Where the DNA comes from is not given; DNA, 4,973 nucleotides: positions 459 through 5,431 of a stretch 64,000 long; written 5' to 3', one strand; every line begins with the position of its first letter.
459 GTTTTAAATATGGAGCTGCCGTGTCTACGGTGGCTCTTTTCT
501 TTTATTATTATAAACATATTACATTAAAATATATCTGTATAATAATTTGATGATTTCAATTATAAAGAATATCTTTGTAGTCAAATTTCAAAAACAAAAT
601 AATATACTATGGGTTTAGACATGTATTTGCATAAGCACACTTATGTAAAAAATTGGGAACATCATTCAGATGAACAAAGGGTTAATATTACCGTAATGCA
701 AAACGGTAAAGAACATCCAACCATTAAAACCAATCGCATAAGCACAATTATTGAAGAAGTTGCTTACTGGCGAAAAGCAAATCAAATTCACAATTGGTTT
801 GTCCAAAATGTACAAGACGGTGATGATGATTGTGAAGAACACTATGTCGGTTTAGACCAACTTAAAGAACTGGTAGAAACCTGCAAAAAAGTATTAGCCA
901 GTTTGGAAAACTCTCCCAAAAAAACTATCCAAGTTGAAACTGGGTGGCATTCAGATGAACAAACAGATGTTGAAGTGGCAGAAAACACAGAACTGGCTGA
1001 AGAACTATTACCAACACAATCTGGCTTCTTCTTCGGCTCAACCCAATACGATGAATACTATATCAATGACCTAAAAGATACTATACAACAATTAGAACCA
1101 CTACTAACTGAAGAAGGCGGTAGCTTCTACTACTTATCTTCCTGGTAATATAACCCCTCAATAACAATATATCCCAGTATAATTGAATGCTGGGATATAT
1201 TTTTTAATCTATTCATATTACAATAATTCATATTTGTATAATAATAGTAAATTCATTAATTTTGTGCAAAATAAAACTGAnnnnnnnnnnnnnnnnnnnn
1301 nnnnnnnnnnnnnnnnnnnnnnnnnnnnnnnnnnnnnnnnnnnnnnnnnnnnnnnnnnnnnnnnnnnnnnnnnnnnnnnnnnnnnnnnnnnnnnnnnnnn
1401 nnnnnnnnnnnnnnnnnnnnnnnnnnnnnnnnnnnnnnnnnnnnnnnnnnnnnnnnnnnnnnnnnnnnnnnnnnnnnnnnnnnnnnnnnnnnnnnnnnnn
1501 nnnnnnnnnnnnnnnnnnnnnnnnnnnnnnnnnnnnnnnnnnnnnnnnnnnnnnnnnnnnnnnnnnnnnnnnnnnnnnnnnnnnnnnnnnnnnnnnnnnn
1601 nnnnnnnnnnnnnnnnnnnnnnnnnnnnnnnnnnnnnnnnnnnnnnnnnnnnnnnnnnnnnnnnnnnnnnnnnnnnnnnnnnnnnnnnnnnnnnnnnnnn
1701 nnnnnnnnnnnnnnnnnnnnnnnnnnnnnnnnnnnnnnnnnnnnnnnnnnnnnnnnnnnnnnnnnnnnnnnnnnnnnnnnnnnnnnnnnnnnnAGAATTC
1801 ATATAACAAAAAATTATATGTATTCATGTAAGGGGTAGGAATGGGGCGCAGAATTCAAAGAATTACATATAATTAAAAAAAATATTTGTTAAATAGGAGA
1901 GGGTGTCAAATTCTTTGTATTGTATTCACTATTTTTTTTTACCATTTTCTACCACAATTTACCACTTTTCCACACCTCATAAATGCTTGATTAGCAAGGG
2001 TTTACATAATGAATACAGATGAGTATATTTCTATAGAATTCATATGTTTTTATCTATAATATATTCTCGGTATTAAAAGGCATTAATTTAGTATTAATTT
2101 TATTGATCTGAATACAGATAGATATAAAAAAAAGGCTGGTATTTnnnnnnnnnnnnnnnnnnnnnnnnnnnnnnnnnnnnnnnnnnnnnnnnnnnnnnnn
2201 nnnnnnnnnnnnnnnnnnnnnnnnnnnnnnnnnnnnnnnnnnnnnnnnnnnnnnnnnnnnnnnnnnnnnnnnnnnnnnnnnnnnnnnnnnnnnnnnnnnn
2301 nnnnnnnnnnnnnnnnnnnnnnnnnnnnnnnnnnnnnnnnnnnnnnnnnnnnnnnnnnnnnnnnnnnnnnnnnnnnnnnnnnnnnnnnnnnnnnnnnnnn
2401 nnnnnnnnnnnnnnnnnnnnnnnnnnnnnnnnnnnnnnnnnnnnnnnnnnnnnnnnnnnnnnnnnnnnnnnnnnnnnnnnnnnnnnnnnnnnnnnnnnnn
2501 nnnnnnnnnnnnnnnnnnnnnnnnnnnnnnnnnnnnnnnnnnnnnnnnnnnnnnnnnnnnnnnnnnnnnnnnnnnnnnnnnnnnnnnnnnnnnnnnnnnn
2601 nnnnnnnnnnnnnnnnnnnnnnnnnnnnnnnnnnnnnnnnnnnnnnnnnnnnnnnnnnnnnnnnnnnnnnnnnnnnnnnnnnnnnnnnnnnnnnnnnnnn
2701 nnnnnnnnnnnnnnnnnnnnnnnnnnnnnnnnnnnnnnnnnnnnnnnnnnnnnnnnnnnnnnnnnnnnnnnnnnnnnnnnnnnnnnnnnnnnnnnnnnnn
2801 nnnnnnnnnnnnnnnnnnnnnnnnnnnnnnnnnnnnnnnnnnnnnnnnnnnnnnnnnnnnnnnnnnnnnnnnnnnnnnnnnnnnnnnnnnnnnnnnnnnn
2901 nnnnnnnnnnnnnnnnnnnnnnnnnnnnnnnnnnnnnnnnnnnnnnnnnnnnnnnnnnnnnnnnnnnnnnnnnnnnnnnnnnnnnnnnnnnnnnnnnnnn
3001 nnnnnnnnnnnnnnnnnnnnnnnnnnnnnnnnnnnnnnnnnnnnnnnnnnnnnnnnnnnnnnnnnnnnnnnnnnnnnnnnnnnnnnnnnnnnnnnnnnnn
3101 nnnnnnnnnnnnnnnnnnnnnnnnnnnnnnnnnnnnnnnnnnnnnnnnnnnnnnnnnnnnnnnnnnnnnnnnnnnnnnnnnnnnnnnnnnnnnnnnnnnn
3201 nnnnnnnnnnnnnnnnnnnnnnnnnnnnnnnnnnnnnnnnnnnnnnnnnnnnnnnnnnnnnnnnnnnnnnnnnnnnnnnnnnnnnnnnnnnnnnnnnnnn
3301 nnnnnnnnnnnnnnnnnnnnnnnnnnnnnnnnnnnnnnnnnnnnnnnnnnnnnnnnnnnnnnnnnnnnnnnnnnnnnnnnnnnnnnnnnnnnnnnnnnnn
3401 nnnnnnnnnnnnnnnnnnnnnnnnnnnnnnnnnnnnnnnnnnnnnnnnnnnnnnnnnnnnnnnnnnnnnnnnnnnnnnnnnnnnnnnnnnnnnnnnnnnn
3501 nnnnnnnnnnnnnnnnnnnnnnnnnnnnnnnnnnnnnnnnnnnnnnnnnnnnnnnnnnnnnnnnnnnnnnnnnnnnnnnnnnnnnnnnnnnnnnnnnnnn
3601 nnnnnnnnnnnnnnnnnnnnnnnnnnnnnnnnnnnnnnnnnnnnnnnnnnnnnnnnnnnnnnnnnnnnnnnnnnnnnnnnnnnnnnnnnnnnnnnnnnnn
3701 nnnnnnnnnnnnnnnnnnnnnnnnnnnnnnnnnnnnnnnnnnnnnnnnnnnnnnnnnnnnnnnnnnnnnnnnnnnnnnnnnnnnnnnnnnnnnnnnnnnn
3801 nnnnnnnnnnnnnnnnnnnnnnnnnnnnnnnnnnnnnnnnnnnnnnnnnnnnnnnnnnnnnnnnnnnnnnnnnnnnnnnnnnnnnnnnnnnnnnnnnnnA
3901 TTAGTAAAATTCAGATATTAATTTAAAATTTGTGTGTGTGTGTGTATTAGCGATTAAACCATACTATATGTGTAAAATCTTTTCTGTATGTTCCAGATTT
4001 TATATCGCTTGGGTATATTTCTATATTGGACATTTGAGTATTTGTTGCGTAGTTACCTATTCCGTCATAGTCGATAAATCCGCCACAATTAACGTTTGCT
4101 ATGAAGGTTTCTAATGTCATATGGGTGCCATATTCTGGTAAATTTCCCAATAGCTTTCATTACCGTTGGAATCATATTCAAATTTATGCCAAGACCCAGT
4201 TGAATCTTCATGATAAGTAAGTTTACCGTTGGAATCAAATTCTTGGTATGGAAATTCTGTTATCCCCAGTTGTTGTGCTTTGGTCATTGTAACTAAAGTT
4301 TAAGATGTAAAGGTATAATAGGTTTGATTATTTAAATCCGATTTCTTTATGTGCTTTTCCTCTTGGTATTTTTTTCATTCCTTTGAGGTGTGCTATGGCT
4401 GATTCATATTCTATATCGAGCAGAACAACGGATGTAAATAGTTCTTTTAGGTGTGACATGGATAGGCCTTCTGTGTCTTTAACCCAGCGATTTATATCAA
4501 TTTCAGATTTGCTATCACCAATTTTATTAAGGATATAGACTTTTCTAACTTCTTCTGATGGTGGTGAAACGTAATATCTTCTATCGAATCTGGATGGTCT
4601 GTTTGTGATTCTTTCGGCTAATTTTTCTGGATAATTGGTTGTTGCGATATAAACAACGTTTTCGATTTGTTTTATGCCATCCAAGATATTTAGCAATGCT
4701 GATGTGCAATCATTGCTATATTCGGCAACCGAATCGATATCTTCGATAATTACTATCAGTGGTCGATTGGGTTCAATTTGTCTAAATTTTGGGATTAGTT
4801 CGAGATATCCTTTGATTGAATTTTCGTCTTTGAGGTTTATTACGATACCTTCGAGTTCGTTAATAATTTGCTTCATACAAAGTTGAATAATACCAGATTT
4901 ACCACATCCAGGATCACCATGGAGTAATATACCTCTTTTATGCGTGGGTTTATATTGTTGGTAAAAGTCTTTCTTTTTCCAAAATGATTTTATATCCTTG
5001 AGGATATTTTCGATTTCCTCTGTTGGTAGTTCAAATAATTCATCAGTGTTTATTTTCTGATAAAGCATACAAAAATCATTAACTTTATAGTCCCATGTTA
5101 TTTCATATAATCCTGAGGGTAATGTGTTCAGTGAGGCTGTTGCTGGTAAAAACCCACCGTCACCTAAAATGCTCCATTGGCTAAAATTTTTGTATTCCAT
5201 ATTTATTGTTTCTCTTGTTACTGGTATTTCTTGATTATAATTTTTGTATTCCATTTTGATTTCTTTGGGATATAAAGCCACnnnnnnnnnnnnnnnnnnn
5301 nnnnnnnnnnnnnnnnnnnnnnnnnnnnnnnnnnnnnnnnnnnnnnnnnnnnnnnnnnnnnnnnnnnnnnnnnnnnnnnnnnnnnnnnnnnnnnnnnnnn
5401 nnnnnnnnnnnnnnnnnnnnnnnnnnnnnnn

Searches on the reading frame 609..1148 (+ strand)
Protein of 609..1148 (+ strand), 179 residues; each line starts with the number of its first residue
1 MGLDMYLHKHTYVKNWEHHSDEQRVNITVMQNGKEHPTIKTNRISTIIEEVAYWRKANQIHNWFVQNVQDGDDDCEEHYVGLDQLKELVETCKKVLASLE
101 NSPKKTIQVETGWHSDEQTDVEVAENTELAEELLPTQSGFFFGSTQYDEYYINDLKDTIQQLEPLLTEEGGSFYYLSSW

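Call 24: find_encoding_contigs(protein=window:609-1148:+, flank=10000, max_places=3)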
Protein window:609-1148:+ (179 aa): 24 contigs read that carry it; 3 places shown.
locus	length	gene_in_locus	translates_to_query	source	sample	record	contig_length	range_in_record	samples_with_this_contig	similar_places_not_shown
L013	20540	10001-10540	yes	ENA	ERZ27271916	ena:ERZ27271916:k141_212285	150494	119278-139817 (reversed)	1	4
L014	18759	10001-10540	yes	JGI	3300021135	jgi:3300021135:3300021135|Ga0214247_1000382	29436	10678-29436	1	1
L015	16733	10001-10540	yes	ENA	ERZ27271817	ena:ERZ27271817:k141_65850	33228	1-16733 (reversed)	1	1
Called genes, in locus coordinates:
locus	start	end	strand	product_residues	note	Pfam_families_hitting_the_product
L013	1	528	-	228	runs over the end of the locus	-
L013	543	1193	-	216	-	-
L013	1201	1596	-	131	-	PF21866:DUF6915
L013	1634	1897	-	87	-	-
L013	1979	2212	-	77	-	-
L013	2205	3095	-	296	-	-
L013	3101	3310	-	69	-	-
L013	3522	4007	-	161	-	PF10263:SprT-like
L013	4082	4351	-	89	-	-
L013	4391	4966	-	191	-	-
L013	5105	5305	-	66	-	-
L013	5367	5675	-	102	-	-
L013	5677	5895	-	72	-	-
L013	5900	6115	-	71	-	-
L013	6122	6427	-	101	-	-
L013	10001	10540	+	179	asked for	-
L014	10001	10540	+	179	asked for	-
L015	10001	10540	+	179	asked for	-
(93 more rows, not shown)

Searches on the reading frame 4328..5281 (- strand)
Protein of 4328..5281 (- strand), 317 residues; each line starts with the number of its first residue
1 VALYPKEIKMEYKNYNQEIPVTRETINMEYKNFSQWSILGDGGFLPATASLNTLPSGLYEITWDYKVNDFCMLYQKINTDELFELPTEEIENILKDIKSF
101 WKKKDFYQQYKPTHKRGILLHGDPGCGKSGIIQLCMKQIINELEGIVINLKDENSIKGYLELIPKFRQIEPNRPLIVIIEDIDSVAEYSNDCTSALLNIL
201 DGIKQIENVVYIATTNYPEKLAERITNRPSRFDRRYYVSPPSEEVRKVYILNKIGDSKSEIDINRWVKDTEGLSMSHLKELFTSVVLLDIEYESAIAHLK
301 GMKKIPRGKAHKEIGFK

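Call 76: search_protein_families(library=padloc, max_evalue=0.001, proteins=[window:4328-5281:-])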
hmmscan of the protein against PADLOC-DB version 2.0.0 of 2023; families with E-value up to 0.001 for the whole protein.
window:4328-5281:- (317 aa): 4 families
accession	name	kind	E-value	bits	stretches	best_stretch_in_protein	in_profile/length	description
PDLC02196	IetA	-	1e-10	39.6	2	195-287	211-299/374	-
PDLC04232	IetA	-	1.2e-05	22.9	1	88-285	89-292/330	-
PDLC02195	IetA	-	2.6e-05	21.7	0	85-132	107-154/395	-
PDLC00915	TRIP13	-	0.00019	18.9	0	193-248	165-218/302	TRIP13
